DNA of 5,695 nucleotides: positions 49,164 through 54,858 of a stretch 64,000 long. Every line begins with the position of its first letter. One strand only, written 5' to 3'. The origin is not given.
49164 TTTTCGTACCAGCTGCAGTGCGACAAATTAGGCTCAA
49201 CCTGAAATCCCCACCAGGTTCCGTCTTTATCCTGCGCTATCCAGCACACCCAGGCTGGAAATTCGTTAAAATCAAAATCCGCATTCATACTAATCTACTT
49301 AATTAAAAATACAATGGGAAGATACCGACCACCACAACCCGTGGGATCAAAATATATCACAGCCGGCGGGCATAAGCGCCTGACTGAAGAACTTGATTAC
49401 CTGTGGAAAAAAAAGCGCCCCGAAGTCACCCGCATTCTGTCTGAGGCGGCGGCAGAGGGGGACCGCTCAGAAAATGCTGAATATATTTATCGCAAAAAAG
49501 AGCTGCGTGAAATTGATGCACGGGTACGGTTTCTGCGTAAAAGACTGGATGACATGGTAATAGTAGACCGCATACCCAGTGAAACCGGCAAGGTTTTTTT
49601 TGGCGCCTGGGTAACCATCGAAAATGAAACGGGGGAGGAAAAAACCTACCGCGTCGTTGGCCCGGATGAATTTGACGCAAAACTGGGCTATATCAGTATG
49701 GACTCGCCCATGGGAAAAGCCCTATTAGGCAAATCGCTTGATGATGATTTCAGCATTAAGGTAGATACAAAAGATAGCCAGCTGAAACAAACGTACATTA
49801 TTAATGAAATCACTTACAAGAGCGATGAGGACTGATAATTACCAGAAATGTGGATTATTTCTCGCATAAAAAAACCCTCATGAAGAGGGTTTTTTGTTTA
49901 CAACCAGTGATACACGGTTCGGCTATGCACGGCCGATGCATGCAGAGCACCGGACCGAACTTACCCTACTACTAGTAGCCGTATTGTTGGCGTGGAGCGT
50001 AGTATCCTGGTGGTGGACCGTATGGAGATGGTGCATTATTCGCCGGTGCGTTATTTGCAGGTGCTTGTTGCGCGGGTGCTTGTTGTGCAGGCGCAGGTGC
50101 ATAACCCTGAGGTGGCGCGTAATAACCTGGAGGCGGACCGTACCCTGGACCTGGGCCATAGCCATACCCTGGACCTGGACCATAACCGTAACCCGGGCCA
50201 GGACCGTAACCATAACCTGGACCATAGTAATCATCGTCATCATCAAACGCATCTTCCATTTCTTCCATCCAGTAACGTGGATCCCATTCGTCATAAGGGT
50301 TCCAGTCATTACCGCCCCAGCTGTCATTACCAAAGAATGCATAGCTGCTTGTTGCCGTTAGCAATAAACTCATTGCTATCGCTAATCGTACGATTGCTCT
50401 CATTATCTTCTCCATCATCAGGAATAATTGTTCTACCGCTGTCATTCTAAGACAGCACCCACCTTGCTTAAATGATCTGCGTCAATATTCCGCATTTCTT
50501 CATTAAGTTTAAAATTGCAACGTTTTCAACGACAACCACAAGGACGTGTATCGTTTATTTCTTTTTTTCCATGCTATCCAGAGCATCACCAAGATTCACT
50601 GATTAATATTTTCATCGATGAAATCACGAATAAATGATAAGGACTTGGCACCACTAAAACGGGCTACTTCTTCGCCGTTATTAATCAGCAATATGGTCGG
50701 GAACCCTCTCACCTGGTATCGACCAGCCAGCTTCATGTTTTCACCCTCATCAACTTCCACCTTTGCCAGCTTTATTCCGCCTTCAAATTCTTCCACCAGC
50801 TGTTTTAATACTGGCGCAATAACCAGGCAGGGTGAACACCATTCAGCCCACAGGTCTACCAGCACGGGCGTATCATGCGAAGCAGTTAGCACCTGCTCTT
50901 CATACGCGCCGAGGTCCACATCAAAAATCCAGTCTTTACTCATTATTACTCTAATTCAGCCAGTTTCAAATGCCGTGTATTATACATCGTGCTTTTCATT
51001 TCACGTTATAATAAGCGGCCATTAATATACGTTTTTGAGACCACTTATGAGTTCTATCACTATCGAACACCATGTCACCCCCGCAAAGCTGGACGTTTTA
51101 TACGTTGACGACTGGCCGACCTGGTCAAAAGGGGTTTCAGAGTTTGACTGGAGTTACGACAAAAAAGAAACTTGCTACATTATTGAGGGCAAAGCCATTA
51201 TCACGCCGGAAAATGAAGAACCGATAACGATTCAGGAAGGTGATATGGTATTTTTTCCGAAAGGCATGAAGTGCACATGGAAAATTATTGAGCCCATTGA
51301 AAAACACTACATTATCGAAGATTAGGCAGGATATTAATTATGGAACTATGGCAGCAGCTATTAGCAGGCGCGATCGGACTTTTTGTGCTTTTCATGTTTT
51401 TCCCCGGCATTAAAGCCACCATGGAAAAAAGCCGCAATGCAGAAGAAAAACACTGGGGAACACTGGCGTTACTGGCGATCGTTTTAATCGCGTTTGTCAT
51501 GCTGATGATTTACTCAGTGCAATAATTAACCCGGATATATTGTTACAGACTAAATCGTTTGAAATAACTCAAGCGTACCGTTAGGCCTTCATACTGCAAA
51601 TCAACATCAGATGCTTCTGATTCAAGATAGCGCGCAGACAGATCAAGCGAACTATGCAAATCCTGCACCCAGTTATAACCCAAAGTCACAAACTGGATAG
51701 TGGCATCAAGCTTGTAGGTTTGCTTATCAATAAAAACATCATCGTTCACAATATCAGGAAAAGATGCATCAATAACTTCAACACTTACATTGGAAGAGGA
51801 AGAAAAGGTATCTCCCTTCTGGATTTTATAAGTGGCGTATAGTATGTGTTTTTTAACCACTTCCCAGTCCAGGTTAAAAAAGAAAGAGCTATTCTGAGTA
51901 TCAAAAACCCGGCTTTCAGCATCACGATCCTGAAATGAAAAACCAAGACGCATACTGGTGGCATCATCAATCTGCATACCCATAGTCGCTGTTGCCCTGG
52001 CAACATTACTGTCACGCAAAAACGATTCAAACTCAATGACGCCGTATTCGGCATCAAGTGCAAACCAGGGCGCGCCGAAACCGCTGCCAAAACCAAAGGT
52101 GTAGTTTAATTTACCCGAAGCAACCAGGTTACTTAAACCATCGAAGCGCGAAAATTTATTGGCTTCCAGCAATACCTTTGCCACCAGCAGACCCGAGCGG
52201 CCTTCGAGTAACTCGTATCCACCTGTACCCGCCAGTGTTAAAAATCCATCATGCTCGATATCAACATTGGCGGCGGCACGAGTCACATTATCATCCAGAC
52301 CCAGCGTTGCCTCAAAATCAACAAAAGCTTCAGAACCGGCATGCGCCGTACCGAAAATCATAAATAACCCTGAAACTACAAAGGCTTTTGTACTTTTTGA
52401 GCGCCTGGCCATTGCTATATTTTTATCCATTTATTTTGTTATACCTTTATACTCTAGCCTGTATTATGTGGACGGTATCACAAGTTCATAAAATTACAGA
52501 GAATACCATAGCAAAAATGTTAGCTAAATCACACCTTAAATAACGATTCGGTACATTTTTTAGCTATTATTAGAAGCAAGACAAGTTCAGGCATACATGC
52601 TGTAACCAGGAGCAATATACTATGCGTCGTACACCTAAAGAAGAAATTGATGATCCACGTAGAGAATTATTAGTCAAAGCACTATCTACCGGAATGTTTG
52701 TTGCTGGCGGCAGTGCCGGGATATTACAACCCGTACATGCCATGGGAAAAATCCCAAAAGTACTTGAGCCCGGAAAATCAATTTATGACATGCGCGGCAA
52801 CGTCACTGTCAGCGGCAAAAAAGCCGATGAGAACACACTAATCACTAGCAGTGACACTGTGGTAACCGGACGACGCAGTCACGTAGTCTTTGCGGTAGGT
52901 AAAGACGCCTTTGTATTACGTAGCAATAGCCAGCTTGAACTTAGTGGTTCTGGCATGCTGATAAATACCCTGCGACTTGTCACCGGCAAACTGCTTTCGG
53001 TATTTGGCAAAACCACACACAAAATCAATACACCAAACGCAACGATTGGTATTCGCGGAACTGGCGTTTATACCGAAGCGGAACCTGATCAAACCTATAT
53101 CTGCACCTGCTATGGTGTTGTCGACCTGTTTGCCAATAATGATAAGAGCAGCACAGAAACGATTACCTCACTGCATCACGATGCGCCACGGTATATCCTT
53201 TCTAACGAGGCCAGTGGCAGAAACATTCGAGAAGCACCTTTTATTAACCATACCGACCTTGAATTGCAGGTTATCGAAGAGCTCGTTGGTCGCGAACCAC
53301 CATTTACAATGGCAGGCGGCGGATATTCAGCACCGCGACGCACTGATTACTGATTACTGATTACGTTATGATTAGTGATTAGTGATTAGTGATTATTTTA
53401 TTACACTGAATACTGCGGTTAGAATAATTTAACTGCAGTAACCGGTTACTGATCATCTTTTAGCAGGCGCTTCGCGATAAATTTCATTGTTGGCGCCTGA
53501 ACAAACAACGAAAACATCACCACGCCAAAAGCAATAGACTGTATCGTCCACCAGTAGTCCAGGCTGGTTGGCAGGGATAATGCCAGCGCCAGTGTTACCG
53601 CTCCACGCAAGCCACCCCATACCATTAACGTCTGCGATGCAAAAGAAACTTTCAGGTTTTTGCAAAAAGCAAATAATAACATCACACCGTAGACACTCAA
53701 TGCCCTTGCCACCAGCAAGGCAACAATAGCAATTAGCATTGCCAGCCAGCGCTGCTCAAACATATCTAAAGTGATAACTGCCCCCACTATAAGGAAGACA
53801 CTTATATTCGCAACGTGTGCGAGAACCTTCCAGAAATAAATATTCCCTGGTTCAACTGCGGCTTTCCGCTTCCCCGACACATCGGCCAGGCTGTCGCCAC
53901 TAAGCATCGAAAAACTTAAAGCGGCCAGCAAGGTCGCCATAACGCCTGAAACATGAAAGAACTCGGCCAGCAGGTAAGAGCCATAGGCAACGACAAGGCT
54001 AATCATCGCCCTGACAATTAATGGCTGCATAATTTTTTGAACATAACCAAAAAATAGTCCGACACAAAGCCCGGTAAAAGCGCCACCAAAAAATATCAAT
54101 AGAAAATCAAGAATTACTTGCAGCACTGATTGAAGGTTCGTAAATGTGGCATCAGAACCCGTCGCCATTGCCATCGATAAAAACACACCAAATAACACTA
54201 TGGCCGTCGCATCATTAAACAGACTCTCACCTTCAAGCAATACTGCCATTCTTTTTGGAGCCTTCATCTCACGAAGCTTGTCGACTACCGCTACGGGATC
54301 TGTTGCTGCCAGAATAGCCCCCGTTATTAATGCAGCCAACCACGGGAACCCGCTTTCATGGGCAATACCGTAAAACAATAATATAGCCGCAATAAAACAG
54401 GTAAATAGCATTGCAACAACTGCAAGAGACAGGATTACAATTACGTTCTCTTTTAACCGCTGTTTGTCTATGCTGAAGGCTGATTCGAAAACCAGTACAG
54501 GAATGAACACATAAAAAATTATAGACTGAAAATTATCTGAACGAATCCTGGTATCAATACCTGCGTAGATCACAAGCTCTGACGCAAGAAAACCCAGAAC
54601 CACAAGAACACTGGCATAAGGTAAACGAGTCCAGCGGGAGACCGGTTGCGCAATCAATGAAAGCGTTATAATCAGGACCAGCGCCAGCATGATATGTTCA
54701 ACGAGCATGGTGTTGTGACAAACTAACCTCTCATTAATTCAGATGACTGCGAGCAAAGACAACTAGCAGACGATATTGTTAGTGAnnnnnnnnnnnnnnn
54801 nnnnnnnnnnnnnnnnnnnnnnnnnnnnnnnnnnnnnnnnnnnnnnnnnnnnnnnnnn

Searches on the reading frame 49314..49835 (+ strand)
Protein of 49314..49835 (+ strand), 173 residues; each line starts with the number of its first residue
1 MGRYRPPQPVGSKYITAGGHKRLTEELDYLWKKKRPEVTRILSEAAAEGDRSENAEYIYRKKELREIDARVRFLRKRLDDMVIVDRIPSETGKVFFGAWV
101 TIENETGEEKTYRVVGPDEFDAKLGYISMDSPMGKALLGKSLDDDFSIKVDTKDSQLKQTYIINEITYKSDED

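Call 54: search_protein_families(library=pfam, proteins=[window:49314-49835:+], max_evalue=0.01)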
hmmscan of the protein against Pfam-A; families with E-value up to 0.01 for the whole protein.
window:49314-49835:+ (173 aa): 2 families
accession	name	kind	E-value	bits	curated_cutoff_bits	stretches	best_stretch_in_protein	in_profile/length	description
PF03449.20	GreA_GreB_N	-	3.4e-24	85.3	24.5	1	14-83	2-71/71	Transcription elongation factor, N-terminal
PF01272.25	GreA_GreB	-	4.4e-23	81.5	26.9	1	91-157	3-70/77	Transcription elongation factor, GreA/GreB, C-term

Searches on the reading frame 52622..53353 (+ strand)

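Call 3: search_protein_families(library=pfam, proteins=[window:52622-53353:+], max_evalue=0.01)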
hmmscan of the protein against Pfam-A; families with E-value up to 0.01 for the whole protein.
window:52622-53353:+ (243 aa): 1 family
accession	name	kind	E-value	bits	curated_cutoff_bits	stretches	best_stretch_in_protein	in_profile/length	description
PF04773.18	FecR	-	0.00017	22.4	24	1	80-166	3-95/97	FecR protein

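Call 4: search_protein_families(library=ncbifam, proteins=[window:52622-53353:+], max_evalue=0.01)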
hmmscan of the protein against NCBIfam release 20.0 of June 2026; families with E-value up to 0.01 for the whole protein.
window:52622-53353:+ (243 aa): 1 family
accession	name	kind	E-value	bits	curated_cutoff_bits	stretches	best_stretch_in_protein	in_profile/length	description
NF047849.1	Lsa33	exception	0.00097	18.4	420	1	65-181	48-176/310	surface adhesin Lsa33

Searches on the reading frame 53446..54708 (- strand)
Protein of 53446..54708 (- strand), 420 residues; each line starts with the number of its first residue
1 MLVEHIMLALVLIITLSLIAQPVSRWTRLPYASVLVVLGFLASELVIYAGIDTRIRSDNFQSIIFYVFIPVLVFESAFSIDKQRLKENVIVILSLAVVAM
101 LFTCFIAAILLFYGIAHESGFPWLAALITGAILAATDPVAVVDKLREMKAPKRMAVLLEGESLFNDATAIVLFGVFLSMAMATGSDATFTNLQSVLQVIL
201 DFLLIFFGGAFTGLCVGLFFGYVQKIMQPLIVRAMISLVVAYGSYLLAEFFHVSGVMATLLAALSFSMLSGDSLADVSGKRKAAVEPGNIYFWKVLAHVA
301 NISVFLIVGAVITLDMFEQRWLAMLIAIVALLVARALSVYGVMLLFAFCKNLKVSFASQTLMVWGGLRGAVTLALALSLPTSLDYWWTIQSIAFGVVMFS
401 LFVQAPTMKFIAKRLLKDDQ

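Call 3: search_protein_families(library=pfam, proteins=[window:53446-54708:-], max_evalue=0.01)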
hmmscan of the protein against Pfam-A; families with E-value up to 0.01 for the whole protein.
window:53446-54708:- (420 aa): 1 family
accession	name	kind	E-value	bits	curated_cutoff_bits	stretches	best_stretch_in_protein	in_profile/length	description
PF00999.27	Na_H_Exchanger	-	5.8e-55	187.1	26.2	1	16-413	3-374/375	Sodium/hydrogen exchanger, transmembrane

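Call 4: search_protein_families(library=ncbifam, proteins=[window:53446-54708:-], max_evalue=0.01)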
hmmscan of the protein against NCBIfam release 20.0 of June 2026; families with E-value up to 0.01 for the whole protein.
window:53446-54708:- (420 aa): 5 families
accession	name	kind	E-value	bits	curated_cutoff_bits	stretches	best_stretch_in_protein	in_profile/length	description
TIGR00831.1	a_cpa1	equivalog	1.9e-49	168.6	279.6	1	12-414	6-406/525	Na+/H+ antiporter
TIGR00840.1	b_cpa1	equivalog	1.1e-47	162.7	251.25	1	8-415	12-415/559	sodium/hydrogen exchanger 3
NF003716.0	PRK05326.1-3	equivalog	1.8e-31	109.2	355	1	3-415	4-389/499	potassium/proton antiporter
NF003715.0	PRK05326.1-2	equivalog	2.7e-23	82.1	309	1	4-415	5-389/595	potassium/proton antiporter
NF003714.0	PRK05326.1-1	equivalog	1.7e-12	46.5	471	1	5-414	8-389/577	potassium/proton antiporter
